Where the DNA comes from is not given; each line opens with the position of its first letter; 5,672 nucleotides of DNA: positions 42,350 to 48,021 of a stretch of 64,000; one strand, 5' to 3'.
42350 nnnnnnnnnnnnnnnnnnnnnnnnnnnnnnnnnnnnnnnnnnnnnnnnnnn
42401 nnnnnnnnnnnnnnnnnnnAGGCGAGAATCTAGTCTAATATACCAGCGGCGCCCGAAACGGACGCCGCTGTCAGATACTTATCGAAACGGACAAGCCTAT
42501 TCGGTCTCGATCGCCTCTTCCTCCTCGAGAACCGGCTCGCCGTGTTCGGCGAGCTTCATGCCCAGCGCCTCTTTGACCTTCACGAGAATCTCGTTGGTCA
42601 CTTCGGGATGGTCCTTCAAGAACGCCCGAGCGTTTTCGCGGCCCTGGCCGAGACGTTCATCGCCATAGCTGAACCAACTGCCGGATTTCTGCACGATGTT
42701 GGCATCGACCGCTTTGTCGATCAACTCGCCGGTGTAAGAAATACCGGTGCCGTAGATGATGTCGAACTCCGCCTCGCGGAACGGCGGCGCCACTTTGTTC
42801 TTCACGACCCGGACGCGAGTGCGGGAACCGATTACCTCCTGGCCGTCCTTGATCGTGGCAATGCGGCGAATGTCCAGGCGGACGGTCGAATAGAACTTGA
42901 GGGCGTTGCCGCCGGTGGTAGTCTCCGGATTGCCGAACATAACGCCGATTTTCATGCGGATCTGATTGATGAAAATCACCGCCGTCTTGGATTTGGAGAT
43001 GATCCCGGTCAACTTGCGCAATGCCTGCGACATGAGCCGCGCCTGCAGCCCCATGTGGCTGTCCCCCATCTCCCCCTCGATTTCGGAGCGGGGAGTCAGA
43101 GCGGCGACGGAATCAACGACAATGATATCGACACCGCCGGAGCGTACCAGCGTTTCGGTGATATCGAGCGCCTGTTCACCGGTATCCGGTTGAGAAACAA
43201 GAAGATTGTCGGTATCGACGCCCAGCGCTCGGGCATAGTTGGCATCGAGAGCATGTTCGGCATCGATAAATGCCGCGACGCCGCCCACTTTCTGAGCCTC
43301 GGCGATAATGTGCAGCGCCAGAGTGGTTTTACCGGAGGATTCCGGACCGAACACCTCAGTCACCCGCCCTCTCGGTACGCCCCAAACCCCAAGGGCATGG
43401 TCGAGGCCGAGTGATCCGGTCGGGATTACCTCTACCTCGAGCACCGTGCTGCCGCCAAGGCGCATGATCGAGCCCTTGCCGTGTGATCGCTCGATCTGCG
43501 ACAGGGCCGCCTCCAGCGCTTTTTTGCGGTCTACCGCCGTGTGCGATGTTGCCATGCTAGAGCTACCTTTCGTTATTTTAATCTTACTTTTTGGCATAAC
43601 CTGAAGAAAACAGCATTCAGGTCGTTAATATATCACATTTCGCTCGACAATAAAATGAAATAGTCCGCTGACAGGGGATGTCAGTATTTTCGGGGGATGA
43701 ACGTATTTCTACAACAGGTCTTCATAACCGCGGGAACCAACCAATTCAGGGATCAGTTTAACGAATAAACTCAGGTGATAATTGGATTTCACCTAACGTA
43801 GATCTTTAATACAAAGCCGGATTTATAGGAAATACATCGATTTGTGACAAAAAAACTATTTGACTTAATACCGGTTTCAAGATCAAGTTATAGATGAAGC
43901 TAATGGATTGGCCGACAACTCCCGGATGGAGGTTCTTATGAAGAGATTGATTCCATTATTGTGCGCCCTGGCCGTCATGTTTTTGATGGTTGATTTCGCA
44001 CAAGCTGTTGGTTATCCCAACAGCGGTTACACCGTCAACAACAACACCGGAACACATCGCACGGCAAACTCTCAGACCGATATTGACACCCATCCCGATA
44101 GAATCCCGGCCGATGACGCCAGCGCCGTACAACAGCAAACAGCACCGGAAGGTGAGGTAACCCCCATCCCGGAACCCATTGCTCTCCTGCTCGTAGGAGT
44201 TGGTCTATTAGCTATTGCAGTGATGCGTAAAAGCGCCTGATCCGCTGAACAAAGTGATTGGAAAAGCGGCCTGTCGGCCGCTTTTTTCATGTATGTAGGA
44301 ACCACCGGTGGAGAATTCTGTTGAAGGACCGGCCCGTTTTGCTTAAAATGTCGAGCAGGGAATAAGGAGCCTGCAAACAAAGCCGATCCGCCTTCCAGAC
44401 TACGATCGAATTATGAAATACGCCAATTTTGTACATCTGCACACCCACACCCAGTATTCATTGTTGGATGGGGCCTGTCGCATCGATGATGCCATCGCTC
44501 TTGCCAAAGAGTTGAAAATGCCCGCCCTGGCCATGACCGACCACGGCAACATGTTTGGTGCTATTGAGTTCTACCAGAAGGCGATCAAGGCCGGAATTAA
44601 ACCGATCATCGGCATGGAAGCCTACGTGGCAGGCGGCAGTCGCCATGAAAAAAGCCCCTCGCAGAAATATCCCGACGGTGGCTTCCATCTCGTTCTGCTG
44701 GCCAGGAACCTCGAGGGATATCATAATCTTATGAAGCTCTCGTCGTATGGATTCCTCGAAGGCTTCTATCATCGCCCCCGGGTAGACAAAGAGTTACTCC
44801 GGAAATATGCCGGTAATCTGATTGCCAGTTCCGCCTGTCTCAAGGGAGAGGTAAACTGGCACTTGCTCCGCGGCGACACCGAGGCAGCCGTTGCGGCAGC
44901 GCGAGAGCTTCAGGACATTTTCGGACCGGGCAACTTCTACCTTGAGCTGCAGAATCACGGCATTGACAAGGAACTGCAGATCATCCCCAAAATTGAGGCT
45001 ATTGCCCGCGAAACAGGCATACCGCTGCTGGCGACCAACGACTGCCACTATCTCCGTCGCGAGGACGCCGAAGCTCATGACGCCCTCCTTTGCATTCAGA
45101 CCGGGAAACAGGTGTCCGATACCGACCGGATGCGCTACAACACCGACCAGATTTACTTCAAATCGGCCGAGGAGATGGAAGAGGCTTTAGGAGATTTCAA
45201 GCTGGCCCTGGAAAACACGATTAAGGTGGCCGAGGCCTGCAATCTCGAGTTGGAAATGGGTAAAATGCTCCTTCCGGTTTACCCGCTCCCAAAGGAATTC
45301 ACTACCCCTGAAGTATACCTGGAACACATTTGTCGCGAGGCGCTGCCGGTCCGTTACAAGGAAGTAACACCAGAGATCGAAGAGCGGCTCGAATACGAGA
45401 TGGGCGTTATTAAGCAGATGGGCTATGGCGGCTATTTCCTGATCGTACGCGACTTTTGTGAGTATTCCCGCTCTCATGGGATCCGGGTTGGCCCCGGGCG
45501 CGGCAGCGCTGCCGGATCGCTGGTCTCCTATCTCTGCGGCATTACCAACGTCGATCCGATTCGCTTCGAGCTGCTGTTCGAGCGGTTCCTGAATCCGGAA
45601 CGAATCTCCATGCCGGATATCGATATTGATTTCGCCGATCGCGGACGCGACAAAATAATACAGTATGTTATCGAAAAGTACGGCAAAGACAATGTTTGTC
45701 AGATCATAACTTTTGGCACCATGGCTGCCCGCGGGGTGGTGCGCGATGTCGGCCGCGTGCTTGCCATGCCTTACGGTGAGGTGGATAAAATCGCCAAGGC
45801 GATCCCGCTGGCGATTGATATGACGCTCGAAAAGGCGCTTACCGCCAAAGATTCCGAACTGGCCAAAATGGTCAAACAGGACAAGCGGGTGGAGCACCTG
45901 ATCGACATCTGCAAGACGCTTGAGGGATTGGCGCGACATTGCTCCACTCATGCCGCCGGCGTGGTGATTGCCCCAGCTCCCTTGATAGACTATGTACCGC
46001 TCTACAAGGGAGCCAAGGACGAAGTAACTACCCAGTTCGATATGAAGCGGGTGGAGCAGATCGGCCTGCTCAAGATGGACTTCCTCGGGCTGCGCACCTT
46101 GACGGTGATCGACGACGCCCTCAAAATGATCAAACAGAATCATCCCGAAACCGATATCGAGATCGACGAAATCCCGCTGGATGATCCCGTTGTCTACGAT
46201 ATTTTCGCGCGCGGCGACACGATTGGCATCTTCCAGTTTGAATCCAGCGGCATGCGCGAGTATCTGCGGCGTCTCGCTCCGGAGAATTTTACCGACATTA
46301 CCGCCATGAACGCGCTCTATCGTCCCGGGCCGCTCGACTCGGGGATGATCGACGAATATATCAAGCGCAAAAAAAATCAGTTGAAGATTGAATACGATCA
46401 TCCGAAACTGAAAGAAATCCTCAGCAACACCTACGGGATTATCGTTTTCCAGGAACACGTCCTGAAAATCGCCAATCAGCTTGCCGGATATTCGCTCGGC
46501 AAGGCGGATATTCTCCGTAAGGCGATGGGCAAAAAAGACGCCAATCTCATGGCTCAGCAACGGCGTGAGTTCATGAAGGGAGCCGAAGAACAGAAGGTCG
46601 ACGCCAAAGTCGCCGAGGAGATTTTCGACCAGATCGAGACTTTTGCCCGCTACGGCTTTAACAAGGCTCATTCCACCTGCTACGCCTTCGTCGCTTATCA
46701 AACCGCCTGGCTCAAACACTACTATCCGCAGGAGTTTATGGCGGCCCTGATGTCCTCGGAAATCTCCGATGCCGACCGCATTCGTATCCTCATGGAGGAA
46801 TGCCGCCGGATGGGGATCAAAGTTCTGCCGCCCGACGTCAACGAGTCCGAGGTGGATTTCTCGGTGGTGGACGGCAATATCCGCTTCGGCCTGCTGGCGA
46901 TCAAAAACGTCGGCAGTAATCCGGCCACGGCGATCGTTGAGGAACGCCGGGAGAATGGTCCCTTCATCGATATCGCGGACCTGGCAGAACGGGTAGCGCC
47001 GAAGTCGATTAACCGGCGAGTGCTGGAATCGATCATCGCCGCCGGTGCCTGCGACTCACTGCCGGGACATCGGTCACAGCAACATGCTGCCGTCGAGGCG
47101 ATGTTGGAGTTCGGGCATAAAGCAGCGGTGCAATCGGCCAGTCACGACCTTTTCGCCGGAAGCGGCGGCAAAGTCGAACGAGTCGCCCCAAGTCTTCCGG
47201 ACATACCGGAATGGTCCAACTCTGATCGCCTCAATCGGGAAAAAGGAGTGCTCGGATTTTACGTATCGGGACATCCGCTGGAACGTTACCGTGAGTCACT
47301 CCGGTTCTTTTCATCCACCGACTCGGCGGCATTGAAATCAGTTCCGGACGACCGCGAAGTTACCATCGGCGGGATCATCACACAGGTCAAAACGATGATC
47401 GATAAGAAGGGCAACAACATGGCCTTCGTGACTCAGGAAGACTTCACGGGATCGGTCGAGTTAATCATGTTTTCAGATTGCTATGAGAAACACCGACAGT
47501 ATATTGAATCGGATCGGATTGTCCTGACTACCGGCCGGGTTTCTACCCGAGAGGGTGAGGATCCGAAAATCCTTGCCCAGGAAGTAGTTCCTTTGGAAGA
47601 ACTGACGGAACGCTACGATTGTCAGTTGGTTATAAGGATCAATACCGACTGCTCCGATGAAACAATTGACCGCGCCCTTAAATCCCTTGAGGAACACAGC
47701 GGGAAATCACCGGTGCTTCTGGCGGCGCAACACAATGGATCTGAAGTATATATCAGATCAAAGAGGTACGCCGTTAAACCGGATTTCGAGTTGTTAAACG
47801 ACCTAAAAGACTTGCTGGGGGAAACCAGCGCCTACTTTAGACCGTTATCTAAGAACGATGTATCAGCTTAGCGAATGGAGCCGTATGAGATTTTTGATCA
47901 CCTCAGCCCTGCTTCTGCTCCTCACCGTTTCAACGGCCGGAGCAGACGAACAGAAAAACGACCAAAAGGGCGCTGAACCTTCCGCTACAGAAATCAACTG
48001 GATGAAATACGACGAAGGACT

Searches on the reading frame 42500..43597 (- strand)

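Call 17: search_protein_families(library=pfam, proteins=[window:42500-43597:-], max_evalue=0.001)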
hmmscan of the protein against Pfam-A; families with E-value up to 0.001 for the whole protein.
window:42500-43597:- (366 aa): 6 families
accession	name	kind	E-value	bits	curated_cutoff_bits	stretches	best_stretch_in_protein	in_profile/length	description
PF00154.27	RecA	-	2.1e-141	470.3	27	1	26-287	1-262/262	recA bacterial DNA recombination protein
PF21096.2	RecA_C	-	5.6e-26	90.9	27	1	290-345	1-56/57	RecA C-terminal domain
PF08423.17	Rad51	-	1.8e-10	41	22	1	56-245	6-211/244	Rad51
PF06745.19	ATPase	-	1.7e-07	31.3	26.6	1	58-134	1-79/231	KaiC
PF01637.24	ATPase_2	-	0.00053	20.3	33.2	0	80-130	23-69/225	ATPase domain predominantly from Archaea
PF13481.12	AAA_25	-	0.0007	19.7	27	0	74-168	30-156/195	AAA domain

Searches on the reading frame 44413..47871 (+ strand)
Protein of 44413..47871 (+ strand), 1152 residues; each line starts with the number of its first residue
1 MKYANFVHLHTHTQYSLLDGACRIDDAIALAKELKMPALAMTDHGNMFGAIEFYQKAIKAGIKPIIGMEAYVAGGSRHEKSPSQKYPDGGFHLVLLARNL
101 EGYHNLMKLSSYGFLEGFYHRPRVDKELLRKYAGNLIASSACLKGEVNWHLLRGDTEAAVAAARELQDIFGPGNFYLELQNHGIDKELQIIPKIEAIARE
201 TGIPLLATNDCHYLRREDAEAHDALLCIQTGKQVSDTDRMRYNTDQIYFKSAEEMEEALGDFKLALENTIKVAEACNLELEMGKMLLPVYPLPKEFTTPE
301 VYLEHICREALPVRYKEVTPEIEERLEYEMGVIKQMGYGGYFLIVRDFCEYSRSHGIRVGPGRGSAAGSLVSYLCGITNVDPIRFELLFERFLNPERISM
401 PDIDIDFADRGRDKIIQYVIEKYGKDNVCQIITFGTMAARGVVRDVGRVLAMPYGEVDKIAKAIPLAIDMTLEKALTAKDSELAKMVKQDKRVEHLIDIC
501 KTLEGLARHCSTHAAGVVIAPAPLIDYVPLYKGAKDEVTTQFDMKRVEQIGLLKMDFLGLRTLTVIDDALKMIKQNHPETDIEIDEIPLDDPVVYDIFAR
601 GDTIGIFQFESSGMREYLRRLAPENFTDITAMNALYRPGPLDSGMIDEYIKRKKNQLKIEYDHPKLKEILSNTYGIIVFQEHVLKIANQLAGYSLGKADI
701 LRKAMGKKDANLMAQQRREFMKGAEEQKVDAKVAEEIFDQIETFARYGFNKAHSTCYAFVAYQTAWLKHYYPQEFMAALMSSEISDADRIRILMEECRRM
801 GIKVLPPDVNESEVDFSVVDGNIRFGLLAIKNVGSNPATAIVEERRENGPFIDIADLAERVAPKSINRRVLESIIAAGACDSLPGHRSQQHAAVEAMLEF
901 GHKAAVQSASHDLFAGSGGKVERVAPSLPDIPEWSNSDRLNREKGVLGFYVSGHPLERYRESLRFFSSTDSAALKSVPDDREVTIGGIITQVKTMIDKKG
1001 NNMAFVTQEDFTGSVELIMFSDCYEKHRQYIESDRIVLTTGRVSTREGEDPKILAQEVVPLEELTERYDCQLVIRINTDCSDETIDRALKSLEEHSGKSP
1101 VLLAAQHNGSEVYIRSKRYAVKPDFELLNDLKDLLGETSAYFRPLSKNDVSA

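Call 17: search_protein_families(library=pfam, proteins=[window:44413-47871:+], max_evalue=0.001)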
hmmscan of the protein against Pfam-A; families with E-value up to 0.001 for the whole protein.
window:44413-47871:+ (1152 aa): 5 families
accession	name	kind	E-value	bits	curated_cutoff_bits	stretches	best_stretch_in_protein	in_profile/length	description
PF07733.18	DNA_pol3_alpha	-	1.7e-103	346.2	23.9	1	302-559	2-260/260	Bacterial DNA polymerase III alpha NTPase domain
PF17657.6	DNA_pol3_finger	-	3.7e-65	218.8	22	1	562-727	1-165/166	Bacterial DNA polymerase III alpha subunit finger domain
PF02811.25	PHP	-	4.3e-59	200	26.4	1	8-182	1-164/164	PHP domain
PF14579.12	HHH_6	-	4.7e-31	107.3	25.6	1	801-889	1-89/90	Helix-hairpin-helix motif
PF01336.31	tRNA_anti-codon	-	1.4e-11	44.6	27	1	983-1061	1-75/75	OB-fold nucleic acid binding domain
